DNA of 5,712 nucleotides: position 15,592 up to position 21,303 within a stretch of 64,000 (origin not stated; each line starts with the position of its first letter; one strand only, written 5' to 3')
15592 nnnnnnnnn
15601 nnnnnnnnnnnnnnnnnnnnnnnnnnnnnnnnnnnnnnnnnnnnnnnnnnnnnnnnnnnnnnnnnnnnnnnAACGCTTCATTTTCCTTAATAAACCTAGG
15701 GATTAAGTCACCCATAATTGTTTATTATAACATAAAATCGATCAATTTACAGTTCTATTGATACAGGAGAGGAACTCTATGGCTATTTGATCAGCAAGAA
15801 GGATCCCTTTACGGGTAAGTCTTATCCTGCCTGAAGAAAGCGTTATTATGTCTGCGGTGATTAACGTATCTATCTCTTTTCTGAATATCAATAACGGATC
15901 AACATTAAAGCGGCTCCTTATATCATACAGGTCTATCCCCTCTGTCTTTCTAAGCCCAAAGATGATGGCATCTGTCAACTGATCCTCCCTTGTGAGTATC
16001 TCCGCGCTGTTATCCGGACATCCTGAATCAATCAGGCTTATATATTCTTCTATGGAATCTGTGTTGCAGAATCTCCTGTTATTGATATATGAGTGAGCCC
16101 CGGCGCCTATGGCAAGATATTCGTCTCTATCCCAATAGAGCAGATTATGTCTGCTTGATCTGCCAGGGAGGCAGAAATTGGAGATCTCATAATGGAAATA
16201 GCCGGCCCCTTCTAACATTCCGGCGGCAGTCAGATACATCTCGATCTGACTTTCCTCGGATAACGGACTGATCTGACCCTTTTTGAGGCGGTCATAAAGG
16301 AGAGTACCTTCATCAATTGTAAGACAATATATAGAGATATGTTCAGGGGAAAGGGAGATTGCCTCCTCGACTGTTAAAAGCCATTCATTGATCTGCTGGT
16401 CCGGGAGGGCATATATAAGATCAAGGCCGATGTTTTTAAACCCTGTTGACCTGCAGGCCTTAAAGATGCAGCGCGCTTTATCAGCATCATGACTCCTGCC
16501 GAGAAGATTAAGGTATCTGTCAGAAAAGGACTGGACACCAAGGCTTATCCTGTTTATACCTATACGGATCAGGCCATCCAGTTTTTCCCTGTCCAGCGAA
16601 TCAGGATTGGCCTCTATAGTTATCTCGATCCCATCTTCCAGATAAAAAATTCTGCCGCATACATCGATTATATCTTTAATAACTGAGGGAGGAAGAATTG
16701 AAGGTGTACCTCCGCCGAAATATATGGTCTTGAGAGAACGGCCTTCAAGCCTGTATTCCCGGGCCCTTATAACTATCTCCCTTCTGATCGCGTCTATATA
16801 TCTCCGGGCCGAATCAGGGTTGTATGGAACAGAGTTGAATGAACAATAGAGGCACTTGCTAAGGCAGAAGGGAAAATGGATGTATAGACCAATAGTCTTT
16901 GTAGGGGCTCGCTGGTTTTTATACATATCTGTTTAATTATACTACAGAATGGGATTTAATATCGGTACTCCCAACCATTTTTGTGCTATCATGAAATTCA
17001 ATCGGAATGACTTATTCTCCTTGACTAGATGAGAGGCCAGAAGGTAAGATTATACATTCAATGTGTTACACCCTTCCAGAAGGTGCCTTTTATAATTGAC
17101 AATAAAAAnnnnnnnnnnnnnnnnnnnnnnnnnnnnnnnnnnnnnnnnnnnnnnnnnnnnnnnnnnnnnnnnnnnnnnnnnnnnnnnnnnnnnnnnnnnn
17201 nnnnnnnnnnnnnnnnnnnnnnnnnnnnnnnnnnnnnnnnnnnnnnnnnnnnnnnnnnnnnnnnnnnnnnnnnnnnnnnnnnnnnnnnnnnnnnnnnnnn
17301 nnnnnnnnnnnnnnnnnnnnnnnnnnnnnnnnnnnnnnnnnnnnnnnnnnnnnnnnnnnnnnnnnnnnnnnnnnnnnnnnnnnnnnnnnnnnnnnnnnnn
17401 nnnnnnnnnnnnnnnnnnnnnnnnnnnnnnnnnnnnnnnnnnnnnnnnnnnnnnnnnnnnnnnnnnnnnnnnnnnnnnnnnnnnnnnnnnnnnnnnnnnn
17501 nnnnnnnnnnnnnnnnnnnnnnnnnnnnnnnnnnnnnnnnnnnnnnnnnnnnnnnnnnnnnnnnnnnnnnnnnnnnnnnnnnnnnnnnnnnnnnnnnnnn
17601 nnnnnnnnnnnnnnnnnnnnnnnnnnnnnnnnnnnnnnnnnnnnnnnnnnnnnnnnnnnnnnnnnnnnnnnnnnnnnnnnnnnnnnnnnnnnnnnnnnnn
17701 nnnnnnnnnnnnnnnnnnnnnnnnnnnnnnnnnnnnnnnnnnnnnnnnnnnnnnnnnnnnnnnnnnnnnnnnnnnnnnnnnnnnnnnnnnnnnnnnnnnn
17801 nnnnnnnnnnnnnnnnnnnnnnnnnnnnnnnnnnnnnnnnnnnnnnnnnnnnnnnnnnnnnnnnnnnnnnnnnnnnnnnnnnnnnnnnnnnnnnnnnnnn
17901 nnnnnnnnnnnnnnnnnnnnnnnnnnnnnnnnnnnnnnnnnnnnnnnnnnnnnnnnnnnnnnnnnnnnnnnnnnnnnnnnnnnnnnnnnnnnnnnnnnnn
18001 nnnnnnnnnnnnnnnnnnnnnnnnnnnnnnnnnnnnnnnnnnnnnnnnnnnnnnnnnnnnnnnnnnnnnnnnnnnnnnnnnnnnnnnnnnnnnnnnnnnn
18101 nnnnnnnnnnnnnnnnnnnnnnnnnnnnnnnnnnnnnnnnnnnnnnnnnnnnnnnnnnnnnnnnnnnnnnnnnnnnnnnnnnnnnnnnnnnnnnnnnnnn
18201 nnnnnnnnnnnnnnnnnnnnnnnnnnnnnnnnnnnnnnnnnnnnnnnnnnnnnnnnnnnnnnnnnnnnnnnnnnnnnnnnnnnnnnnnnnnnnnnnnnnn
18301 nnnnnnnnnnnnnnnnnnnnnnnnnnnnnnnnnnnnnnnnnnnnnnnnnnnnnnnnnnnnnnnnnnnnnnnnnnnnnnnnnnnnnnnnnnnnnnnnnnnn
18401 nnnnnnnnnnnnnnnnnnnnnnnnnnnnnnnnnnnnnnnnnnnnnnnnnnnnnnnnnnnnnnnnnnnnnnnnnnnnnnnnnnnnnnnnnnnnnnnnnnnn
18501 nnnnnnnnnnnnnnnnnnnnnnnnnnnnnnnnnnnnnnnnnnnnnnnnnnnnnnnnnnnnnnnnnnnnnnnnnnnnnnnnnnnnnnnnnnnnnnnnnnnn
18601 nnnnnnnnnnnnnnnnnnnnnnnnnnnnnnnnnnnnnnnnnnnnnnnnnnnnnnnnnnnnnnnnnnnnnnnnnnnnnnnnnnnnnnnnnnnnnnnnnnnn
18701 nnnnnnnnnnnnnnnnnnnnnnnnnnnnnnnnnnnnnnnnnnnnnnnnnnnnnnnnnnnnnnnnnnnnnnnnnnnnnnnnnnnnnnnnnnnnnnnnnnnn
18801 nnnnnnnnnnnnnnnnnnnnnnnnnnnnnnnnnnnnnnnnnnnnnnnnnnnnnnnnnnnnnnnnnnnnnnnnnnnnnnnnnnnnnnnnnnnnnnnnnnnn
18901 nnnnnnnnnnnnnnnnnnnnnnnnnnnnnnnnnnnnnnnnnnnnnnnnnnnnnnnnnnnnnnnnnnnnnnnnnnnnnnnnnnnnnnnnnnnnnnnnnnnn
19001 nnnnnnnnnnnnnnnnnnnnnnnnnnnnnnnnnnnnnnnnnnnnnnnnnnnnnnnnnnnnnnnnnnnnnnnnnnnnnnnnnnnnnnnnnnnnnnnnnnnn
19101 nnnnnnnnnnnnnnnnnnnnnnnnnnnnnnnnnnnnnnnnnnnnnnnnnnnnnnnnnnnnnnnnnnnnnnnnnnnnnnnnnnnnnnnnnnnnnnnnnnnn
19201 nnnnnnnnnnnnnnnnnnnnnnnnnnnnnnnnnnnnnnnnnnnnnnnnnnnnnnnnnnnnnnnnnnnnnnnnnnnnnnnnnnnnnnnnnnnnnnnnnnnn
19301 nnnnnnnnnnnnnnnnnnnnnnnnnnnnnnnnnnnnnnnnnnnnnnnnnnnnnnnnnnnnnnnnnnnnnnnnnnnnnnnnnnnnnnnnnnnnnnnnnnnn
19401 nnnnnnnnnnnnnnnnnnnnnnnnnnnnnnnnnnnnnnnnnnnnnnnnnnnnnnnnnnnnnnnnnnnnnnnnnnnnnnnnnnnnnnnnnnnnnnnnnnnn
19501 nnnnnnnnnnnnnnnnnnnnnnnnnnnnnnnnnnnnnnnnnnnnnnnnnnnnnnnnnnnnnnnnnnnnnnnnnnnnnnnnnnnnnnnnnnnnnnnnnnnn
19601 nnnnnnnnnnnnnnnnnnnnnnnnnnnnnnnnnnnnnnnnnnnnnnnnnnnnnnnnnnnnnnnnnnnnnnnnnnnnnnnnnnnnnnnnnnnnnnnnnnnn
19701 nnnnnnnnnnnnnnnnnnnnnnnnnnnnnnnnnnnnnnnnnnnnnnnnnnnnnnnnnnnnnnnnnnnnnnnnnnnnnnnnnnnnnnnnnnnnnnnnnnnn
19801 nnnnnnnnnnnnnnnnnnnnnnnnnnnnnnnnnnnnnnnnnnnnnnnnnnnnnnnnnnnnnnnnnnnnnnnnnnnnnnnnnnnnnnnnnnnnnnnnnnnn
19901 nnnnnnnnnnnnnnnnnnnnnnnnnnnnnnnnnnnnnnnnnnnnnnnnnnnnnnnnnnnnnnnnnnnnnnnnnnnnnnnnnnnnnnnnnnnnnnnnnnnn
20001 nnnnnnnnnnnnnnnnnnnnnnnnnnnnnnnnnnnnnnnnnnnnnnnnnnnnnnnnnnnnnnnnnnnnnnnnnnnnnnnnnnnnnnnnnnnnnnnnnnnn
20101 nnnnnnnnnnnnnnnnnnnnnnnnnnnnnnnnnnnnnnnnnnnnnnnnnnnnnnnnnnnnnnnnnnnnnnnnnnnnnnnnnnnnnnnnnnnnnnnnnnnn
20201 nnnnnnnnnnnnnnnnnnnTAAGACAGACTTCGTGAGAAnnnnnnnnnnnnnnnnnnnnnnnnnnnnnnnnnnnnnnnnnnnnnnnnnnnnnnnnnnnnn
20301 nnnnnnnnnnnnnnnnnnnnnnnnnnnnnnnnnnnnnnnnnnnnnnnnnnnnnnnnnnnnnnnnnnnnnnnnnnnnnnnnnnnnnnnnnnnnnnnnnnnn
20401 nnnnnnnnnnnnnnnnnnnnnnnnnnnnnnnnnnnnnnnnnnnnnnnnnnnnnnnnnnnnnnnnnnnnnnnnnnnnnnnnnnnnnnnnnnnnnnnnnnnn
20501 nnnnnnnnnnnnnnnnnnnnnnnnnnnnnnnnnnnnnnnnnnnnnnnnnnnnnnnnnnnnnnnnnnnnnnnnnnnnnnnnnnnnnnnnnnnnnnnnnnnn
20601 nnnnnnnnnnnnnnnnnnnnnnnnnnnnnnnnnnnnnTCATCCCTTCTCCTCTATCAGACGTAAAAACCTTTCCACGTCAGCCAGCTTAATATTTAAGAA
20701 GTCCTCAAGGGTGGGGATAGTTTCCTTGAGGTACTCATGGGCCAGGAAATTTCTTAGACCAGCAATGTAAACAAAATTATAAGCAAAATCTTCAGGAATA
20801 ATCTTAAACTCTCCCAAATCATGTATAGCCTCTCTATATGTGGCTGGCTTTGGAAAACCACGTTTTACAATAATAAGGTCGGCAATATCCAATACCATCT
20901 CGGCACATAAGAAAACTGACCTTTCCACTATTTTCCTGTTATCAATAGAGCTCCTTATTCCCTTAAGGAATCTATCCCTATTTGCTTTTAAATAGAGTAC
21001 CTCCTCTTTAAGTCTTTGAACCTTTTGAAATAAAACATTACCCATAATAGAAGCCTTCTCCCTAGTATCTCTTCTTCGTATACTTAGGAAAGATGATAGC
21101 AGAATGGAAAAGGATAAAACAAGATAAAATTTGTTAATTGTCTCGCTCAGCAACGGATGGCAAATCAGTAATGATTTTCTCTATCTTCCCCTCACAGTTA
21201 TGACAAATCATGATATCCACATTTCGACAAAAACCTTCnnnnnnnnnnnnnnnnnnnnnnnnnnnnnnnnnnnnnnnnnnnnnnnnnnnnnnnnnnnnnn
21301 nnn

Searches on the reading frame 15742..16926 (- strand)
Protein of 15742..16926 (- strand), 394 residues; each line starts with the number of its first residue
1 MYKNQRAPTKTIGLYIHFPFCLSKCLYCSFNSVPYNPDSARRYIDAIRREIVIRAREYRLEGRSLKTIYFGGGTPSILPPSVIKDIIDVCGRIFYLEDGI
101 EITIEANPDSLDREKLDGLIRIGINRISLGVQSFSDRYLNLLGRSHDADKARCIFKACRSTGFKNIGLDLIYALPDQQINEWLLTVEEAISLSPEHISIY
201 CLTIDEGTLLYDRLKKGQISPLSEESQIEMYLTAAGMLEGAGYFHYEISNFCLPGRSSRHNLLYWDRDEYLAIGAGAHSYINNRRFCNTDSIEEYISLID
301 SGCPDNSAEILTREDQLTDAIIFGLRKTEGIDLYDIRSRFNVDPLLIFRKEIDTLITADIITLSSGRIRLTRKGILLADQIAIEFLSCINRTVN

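Call 67: search_protein_families(library=pfam, proteins=[window:15742-16926:-], max_evalue=0.000001)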
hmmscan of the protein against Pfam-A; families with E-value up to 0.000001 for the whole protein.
window:15742-16926:- (394 aa): 2 families
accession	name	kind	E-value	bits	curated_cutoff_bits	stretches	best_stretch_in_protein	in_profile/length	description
PF04055.27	Radical_SAM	-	1.5e-25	90.7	29.5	1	15-187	1-164/166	Radical SAM superfamily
PF06969.22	HemN_C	-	3.8e-14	52.9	24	1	311-377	1-67/67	HemN C-terminal domain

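Call 70: search_protein_families(library=ncbifam, proteins=[window:15742-16926:-], max_evalue=0.00001)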
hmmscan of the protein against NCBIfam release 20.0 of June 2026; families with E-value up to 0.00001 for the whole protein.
window:15742-16926:- (394 aa): 20 families
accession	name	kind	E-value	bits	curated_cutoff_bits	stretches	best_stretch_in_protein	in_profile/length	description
TIGR00539.1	hemN_rel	equivalog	1.2e-86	291.1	205.4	1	14-341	3-325/361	radical SAM family heme chaperone HemW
NF005133.0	PRK06582.1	equivalog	8e-78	262.1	597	1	3-382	3-385/390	coproporphyrinogen III oxidase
NF006067.1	PRK08208.1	equivalog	1.6e-61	208.6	380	1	6-387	30-416/427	STM4012 family radical SAM protein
TIGR04107.1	rSAM_HutW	equivalog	2.3e-55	188.1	400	1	9-374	38-403/419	heme anaerobic degradation radical SAM methyltransferase ChuW/HutW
TIGR03994.1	rSAM_HemZ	equivalog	8.9e-54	183.1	321.4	1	9-300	82-391/401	coproporphyrinogen dehydrogenase HemZ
NF004567.0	PRK05904.1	equivalog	4.5e-49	167.5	355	1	10-335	5-312/353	coproporphyrinogen III oxidase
TIGR00538.1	hemN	equivalog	2.1e-47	162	324.95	1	7-387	45-440/454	oxygen-independent coproporphyrinogen III oxidase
NF006385.0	PRK08629.1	equivalog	6.6e-44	150.4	355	1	9-390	50-418/439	coproporphyrinogen III oxidase family protein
NF006060.0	PRK08207.1-3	equivalog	1.8e-40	139.1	653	1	9-243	147-389/477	coproporphyrinogen III oxidase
NF006064.0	PRK08207.2-2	equivalog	2.7e-39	135.5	504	1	9-299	142-448/465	coproporphyrinogen III oxidase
NF006061.0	PRK08207.1-4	equivalog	2.7e-30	105.6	702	1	11-211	173-377/501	coproporphyrinogen III oxidase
NF006062.0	PRK08207.1-5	equivalog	2.8e-29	102.3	1007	1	10-216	147-357/476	coproporphyrinogen III oxidase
NF006065.0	PRK08207.2-4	equivalog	1.4e-26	93.5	922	1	10-247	167-409/484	coproporphyrinogen III oxidase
TIGR04419.1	no_iron_rSAM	equivalog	9.4e-26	91.2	300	1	65-342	42-319/378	HemN-related non-iron pseudo-SAM protein PsgB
NF006063.0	PRK08207.2-1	equivalog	4.5e-25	88.2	1074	1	11-208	192-392/518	coproporphyrinogen III oxidase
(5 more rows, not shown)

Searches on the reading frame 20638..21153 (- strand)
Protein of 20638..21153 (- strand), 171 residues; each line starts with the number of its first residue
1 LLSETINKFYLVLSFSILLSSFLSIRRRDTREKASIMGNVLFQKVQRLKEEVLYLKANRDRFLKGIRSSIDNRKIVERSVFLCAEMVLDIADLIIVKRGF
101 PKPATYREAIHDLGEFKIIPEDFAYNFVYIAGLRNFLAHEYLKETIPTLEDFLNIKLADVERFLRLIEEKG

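Call 67: search_protein_families(library=pfam, proteins=[window:20638-21153:-], max_evalue=0.000001)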
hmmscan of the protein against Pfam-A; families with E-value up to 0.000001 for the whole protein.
window:20638-21153:- (171 aa): 1 family
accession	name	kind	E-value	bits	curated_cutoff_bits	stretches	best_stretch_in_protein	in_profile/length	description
PF01934.22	HepT-like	-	1.6e-15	57.3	23.5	1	64-166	18-119/120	Ribonuclease HepT-like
